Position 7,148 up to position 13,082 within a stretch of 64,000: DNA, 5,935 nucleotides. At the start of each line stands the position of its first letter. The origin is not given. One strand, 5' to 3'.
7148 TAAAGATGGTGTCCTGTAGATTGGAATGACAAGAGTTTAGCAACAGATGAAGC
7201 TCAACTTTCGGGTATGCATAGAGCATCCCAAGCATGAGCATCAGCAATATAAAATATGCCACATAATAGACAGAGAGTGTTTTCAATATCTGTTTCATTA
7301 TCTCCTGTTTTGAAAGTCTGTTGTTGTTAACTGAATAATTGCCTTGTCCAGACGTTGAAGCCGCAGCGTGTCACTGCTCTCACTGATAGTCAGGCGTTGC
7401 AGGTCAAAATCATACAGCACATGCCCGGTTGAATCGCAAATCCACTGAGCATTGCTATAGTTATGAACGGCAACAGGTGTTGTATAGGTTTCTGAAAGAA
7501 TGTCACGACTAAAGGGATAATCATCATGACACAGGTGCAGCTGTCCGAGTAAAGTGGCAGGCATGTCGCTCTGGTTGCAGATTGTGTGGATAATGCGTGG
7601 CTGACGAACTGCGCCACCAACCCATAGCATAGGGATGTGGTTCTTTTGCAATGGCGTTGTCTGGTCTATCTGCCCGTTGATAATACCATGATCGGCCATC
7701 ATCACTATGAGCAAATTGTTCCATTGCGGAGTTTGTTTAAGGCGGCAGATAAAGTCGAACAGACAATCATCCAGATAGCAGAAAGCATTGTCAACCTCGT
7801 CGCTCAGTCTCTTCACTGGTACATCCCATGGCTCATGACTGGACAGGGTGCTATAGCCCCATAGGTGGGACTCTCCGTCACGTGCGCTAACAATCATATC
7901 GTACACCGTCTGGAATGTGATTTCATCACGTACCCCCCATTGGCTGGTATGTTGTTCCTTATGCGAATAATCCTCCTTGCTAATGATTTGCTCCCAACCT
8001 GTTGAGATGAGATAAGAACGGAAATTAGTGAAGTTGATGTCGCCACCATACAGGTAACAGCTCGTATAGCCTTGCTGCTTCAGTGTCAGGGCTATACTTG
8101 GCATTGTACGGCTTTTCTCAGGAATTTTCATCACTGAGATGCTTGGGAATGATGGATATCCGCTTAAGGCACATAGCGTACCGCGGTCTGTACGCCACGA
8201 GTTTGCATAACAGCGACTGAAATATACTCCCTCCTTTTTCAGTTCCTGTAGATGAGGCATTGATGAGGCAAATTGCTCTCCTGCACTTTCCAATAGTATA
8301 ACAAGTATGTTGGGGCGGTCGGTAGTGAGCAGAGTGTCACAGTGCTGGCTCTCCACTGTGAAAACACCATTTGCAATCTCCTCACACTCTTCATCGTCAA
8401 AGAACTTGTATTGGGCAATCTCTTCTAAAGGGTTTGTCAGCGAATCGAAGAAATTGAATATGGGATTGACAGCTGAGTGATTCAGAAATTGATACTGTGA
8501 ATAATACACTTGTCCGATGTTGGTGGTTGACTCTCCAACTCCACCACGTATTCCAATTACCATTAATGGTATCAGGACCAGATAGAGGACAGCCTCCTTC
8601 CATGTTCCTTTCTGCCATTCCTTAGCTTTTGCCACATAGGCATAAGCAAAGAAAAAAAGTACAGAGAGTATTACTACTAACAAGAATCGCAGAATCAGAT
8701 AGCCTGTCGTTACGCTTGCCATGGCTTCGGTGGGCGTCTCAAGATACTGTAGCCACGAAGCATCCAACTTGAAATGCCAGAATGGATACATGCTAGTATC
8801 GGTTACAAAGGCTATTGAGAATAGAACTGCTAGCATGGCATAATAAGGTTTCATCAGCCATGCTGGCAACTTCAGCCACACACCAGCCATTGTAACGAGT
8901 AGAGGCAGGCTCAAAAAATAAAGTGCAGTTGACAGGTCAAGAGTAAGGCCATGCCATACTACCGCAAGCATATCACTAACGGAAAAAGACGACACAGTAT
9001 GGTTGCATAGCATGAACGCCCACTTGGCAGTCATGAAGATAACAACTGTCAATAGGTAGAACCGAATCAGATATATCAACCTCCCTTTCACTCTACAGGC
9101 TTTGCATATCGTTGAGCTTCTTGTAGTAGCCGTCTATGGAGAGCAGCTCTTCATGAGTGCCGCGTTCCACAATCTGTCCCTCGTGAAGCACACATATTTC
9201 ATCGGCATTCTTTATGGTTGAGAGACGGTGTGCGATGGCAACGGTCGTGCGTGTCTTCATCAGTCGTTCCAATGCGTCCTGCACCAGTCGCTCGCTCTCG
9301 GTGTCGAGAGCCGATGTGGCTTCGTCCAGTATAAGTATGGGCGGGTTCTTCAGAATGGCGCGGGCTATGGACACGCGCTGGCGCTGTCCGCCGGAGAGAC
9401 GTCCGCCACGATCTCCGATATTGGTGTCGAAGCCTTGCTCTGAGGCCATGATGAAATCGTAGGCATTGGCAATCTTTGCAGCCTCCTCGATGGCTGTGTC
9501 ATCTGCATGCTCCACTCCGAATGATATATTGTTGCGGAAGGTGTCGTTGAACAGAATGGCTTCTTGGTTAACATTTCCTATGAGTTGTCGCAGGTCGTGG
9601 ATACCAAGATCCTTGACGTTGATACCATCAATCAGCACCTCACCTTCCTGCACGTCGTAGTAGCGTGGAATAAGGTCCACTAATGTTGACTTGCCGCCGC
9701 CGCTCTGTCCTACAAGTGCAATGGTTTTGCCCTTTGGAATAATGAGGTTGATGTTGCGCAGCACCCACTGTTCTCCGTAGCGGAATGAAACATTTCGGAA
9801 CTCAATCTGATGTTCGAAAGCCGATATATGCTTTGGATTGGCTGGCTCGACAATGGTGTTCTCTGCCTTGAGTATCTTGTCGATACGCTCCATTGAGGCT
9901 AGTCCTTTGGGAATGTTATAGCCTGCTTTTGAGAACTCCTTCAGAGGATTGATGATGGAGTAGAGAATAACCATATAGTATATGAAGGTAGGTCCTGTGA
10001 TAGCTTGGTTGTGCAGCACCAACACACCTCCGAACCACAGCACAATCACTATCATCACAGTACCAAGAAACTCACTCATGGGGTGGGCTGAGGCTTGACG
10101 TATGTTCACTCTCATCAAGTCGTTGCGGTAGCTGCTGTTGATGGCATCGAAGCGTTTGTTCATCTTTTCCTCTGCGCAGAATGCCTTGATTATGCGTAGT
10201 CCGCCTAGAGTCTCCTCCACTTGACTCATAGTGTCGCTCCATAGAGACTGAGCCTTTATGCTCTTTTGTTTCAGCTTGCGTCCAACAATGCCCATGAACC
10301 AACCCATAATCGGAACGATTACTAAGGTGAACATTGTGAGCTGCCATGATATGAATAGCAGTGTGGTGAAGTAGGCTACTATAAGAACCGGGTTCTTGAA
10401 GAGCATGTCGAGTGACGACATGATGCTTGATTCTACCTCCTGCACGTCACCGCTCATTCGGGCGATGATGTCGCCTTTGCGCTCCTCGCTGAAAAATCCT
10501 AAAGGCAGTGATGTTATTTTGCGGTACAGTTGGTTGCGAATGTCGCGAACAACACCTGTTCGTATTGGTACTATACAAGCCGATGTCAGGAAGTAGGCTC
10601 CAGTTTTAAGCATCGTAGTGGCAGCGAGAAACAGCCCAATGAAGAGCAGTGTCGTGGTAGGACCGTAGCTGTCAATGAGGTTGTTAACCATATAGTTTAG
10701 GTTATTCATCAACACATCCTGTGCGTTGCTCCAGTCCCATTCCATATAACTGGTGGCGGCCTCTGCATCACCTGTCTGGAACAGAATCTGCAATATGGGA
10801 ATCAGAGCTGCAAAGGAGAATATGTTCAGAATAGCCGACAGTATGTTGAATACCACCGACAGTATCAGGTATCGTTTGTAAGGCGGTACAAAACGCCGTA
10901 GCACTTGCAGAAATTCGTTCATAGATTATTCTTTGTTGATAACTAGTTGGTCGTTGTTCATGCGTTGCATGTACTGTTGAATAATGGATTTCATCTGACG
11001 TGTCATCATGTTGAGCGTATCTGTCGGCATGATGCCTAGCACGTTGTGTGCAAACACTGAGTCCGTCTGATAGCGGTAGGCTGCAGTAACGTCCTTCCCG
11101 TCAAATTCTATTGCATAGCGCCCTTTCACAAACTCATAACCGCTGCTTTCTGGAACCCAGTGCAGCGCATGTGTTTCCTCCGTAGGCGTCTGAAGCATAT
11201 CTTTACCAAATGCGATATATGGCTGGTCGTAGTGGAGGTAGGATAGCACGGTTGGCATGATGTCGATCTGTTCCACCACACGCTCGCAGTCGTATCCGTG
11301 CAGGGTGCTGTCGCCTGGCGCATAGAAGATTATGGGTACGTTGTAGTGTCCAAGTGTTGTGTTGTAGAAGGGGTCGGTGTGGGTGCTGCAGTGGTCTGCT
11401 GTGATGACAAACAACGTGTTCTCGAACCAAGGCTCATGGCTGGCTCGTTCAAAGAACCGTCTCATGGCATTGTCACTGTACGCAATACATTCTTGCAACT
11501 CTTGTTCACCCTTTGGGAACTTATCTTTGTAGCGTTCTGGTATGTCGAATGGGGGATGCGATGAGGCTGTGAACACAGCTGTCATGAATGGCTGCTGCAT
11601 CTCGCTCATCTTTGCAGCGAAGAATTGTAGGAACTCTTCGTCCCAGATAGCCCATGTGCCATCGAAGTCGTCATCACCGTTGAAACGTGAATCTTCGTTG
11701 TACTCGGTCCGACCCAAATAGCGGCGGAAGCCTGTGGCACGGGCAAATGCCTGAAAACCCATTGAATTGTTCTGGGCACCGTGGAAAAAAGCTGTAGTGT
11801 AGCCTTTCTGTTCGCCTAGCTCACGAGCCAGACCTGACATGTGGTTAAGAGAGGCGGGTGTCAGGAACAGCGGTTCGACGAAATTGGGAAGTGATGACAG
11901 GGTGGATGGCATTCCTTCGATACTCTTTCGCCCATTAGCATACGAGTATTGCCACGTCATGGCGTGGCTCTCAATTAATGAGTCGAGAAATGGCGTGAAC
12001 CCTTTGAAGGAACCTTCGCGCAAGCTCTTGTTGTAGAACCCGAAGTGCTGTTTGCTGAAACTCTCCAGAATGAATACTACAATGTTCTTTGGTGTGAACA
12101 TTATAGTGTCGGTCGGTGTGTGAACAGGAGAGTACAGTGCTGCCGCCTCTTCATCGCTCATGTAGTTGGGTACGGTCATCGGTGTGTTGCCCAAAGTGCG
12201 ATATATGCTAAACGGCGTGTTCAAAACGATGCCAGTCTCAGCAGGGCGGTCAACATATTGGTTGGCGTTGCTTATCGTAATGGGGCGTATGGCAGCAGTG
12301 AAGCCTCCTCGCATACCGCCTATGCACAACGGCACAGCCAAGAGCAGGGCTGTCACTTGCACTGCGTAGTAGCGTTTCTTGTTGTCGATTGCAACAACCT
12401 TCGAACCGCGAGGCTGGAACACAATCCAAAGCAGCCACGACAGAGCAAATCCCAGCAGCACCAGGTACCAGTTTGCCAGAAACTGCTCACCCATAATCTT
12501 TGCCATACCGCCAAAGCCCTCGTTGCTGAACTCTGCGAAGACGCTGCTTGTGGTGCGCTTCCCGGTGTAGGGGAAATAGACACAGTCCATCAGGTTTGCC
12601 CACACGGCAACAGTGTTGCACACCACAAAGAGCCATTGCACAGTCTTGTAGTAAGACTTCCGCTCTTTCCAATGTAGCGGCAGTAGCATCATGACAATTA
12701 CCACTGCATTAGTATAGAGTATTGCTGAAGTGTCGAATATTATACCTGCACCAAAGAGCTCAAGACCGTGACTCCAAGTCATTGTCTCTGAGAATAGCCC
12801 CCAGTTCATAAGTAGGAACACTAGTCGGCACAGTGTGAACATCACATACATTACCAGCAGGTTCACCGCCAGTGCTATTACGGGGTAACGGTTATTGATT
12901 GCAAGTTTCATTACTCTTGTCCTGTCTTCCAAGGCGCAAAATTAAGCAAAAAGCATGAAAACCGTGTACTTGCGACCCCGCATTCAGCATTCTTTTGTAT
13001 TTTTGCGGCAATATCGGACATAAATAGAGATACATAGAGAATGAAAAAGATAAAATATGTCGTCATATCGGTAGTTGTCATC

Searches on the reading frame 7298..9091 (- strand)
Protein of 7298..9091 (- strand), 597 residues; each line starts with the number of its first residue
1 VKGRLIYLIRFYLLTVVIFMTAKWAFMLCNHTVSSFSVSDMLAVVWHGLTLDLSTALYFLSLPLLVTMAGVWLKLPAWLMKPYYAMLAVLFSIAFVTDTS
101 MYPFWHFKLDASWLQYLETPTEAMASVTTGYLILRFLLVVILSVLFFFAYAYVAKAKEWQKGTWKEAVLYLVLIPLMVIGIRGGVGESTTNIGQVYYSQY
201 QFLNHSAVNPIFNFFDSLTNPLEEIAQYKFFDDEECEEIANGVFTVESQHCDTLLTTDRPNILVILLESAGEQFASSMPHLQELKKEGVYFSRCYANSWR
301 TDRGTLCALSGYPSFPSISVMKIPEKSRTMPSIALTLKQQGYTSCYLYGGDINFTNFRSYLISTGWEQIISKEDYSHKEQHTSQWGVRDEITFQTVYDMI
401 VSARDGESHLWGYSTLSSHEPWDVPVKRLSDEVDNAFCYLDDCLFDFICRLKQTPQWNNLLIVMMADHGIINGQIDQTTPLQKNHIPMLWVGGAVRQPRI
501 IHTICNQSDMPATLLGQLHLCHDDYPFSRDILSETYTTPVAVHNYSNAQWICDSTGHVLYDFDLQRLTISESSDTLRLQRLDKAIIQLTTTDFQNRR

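Call 78: search_protein_families(library=pfam, proteins=[window:7298-9091:-], max_evalue=0.00001)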
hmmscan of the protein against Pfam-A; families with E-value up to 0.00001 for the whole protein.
window:7298-9091:- (597 aa): 1 family
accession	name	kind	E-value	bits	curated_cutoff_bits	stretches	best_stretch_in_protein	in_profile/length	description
PF00884.28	Sulfatase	-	1.1e-27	97.5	25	1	260-518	1-299/301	Sulfatase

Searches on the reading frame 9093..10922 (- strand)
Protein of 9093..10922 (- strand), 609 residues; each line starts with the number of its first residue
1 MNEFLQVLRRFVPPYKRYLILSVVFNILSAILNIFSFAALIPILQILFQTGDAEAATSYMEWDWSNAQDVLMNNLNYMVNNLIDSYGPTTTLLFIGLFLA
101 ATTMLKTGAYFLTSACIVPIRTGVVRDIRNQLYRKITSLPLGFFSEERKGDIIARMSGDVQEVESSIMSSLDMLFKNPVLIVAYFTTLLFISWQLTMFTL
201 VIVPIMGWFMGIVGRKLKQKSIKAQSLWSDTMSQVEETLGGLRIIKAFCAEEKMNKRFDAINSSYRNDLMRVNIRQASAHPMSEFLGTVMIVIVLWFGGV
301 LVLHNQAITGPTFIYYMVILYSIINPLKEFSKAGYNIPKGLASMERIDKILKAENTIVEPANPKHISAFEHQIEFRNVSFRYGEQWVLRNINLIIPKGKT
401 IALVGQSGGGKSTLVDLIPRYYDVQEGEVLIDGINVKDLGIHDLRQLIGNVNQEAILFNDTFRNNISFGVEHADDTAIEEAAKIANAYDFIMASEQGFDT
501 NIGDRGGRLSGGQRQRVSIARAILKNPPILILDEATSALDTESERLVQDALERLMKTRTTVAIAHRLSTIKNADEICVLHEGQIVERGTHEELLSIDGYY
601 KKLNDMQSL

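Call 78: search_protein_families(library=pfam, proteins=[window:9093-10922:-], max_evalue=0.00001)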
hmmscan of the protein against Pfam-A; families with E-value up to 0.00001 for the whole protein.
window:9093-10922:- (609 aa): 3 families
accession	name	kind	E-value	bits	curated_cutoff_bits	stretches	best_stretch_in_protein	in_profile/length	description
PF00664.28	ABC_membrane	-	4.7e-46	158.1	28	1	19-321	1-271/274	ABC transporter transmembrane region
PF00005.33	ABC_tran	-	1.2e-30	107.3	25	1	388-537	1-137/137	ABC transporter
PF02463.25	SMC_N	-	1.1e-06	28.7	40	0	456-578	135-210/220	RecF/RecN/SMC N terminal domain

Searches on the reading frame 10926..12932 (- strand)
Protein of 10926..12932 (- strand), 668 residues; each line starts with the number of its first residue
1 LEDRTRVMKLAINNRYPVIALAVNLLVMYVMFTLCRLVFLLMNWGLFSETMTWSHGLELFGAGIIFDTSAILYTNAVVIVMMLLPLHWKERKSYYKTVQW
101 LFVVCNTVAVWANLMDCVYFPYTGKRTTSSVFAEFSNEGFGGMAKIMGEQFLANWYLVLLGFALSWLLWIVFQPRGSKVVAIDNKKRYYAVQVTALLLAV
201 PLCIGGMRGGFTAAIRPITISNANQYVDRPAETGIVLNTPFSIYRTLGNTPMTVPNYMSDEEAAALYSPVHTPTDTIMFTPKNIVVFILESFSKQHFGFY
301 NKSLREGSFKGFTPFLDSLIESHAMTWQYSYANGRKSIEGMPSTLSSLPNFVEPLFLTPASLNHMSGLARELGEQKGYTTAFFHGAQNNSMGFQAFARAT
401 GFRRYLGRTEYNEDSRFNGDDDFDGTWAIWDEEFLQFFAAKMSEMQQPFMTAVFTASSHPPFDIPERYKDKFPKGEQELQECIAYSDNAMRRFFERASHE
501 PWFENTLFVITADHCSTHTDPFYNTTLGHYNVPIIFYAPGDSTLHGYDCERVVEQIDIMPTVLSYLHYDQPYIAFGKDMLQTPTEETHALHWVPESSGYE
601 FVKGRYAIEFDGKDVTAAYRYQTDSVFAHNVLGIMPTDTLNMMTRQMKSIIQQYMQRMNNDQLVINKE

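Call 78: search_protein_families(library=pfam, proteins=[window:10926-12932:-], max_evalue=0.00001)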
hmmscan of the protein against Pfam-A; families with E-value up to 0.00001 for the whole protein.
window:10926-12932:- (668 aa): 1 family
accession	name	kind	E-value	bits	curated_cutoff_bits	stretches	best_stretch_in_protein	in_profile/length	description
PF00884.28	Sulfatase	-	6.3e-30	105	25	1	282-567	1-300/301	Sulfatase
